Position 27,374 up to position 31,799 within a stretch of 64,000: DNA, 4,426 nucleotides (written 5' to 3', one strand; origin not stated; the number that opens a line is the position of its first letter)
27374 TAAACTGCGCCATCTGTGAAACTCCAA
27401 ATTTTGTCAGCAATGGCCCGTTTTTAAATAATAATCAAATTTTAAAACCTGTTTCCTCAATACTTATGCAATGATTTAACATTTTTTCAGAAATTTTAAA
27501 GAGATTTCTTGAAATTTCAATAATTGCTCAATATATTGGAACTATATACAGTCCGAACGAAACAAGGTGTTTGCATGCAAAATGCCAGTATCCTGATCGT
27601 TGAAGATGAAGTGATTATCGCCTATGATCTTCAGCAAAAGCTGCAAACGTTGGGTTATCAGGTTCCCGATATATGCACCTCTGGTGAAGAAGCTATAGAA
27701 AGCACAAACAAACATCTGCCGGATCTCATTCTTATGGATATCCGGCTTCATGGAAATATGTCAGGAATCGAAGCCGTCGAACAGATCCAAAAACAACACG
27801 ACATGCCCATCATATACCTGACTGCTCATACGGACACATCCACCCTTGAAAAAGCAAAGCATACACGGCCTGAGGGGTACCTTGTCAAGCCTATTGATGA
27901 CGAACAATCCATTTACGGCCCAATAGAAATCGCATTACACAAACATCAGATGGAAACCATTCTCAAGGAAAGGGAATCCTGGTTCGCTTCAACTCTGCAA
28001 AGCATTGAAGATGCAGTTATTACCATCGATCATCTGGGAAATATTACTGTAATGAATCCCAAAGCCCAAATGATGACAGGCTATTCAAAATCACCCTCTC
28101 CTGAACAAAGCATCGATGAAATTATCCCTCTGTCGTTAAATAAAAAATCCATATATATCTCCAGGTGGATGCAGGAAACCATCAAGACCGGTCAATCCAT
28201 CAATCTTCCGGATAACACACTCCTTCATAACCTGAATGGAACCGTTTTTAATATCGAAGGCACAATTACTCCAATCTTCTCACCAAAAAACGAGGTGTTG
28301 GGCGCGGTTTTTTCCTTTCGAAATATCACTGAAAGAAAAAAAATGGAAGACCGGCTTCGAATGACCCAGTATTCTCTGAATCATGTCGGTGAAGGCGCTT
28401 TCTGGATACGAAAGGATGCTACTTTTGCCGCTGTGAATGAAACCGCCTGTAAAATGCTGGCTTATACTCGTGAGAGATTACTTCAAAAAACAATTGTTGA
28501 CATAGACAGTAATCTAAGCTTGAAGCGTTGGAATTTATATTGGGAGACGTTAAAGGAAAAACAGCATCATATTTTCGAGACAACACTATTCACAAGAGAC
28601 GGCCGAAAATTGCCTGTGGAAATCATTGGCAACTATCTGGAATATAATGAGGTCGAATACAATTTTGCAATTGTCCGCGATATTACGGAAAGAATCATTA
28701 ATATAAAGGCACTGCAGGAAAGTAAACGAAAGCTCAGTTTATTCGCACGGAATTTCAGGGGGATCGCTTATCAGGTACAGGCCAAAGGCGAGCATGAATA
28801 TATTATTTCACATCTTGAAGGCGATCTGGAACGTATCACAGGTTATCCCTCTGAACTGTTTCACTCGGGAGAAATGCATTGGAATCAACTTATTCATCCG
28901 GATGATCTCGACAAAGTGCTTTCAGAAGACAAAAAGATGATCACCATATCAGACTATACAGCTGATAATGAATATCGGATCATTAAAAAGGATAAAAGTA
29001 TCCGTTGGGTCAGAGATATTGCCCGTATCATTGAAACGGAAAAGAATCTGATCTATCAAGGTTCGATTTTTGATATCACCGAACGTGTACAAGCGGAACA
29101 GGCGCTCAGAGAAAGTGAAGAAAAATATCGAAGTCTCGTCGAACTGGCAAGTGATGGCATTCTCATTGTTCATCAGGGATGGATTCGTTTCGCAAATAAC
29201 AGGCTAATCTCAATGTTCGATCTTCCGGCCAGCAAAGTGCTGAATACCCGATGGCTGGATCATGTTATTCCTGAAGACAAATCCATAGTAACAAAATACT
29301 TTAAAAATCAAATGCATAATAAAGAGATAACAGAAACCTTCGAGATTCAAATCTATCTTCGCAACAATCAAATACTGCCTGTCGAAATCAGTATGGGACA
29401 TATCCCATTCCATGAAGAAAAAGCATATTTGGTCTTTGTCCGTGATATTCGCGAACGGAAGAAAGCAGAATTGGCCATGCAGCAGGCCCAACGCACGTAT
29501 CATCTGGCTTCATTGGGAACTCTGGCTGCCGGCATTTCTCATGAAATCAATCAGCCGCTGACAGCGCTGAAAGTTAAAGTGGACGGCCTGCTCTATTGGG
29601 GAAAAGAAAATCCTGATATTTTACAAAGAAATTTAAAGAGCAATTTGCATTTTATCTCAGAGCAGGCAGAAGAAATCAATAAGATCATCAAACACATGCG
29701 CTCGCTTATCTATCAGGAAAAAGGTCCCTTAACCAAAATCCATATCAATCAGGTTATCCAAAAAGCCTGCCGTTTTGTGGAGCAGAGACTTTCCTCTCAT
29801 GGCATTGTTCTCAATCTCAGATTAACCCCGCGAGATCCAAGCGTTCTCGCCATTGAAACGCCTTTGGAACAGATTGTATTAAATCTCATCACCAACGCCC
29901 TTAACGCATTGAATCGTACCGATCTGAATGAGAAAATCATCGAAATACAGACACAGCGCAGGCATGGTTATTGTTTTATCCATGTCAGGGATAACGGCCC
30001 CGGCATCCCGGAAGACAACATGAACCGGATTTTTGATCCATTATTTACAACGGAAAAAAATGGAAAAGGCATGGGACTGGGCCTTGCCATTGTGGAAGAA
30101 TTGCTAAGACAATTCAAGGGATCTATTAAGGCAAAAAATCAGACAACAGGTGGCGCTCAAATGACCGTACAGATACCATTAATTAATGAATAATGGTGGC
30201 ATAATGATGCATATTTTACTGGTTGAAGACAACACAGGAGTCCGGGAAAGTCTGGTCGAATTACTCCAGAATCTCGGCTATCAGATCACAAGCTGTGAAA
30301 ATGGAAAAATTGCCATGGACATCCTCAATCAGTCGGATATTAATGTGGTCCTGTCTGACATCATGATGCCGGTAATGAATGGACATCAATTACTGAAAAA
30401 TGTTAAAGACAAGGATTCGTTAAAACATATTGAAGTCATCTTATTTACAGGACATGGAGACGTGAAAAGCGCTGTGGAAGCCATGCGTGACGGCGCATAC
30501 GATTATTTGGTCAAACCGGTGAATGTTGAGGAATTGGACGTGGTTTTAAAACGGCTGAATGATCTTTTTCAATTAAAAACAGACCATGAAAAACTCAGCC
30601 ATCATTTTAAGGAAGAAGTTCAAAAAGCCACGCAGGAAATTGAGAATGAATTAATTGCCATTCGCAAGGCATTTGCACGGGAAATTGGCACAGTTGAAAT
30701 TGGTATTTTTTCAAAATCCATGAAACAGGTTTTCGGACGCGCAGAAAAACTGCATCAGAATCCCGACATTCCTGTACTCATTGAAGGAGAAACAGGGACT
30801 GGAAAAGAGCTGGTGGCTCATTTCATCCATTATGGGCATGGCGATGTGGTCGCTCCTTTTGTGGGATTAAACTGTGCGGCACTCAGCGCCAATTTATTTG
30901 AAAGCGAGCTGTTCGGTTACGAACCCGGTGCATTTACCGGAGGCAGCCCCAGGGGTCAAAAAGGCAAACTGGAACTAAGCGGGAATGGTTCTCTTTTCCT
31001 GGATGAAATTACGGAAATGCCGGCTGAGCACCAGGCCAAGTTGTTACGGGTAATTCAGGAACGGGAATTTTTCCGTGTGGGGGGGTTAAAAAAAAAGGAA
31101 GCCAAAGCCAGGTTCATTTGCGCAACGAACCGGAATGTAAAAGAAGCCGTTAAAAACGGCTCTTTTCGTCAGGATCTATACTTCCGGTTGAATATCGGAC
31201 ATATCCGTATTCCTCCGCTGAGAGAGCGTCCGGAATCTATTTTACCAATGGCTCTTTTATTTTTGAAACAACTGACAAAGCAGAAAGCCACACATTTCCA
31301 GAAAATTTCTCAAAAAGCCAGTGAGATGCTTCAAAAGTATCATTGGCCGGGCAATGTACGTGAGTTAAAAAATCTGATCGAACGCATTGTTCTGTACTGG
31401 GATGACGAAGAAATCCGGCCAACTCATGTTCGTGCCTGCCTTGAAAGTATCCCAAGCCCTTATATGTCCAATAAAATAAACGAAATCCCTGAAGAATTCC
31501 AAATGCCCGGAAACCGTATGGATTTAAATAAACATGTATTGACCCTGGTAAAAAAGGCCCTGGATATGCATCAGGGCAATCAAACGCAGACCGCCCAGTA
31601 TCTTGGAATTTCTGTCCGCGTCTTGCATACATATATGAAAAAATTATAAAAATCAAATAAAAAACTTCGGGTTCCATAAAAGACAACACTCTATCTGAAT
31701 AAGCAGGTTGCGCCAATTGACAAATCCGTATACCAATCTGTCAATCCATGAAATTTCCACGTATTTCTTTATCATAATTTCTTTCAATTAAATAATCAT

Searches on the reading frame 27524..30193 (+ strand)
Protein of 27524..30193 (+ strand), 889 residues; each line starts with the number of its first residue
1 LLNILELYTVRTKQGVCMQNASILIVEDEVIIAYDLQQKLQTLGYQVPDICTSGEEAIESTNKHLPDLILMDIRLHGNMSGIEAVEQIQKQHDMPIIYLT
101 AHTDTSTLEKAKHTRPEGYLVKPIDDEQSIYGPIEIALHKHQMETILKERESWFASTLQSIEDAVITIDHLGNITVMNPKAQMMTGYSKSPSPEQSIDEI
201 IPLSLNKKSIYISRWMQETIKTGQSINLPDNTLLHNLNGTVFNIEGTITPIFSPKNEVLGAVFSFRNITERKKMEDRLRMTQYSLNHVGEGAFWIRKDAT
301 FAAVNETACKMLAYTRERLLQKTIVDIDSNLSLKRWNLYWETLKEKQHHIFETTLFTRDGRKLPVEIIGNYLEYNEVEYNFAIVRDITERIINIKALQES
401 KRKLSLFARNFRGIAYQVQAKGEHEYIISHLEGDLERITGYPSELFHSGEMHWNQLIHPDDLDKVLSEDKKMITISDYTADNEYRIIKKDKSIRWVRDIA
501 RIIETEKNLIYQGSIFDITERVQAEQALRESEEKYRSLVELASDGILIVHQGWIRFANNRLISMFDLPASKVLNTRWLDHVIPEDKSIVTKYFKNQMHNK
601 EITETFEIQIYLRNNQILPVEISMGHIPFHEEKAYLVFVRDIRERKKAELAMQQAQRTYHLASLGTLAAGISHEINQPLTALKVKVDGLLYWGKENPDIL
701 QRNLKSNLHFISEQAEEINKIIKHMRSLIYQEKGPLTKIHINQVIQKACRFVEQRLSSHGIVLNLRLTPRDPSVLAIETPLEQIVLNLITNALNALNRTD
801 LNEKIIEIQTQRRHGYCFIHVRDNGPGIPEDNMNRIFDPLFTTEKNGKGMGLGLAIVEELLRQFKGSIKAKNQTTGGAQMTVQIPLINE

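Call 53: search_protein_families(library=pfam, proteins=[window:27524-30193:+], max_evalue=0.0001)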
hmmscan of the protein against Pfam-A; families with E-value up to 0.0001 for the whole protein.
window:27524-30193:+ (889 aa): 11 families
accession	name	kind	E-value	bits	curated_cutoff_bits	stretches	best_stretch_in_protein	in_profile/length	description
PF13426.13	PAS_9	-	3.5e-33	114.4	27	3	163-270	2-103/103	PAS domain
PF00989.32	PAS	-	1.5e-27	96.2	22.6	2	533-642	1-113/113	PAS fold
PF08447.18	PAS_3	-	3.5e-25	88.5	25.6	1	432-507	5-79/89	PAS fold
PF02518.31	HATPase_c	-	8.5e-23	81.4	26.4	1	778-886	3-109/111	Histidine kinase-, DNA gyrase B-, and HSP90-like ATPase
PF00072.30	Response_reg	-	4.8e-22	78.7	30.2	1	23-128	1-105/111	Response regulator receiver domain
PF08448.16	PAS_4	-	1.7e-15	57.6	23.1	0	159-272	2-109/110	PAS fold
PF13188.13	PAS_8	-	1.4e-13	50.6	21.8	1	533-584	1-53/65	PAS domain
PF24820.1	Diguanyl_cycl_sensor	-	4.3e-10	39.9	28.1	1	539-632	2-101/109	Diguanylate cyclase-like sensor domain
PF14501.12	HATPase_c_5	-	7e-09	36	22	1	783-873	8-91/102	GHKL domain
PF00512.31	HisKA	-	1.6e-06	28.5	26.9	1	664-727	2-59/66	His Kinase A (phospho-acceptor) domain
PF12860.13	PAS_7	-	6.2e-06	26.8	27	0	158-275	1-114/115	PAS fold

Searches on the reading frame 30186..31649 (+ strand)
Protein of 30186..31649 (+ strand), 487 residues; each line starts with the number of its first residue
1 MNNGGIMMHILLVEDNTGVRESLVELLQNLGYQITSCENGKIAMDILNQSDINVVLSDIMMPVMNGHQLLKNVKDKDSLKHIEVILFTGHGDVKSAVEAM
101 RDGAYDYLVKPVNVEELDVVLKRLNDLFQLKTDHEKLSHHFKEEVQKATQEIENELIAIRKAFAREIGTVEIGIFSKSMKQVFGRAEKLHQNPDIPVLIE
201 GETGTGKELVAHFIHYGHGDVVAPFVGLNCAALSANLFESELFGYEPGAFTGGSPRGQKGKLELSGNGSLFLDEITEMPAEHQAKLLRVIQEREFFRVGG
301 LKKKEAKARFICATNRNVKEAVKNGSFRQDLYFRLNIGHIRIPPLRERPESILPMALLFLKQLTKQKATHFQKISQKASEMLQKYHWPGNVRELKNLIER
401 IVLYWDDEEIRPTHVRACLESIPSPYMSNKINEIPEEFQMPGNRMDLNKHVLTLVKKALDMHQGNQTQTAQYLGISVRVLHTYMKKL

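Call 53: search_protein_families(library=pfam, proteins=[window:30186-31649:+], max_evalue=0.0001)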
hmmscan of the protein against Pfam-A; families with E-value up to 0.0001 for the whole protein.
window:30186-31649:+ (487 aa): 5 families
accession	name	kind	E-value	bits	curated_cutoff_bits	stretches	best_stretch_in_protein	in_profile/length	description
PF00158.32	Sigma54_activat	-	2.5e-58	196.9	20.2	1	176-340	5-167/168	Sigma-54 interaction domain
PF00072.30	Response_reg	-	1.2e-27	96.7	30.2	1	10-118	1-107/111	Response regulator receiver domain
PF25601.1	AAA_lid_14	-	2.3e-21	75.9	27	1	346-419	1-74/87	AAA+ ATPase lid domain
PF14532.12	Sigma54_activ_2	-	1.6e-20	74.2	25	1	177-345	5-138/138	Sigma-54 interaction domain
PF02954.25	HTH_8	-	6.6e-06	26.2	22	1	455-486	10-41/42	Bacterial regulatory protein, Fis family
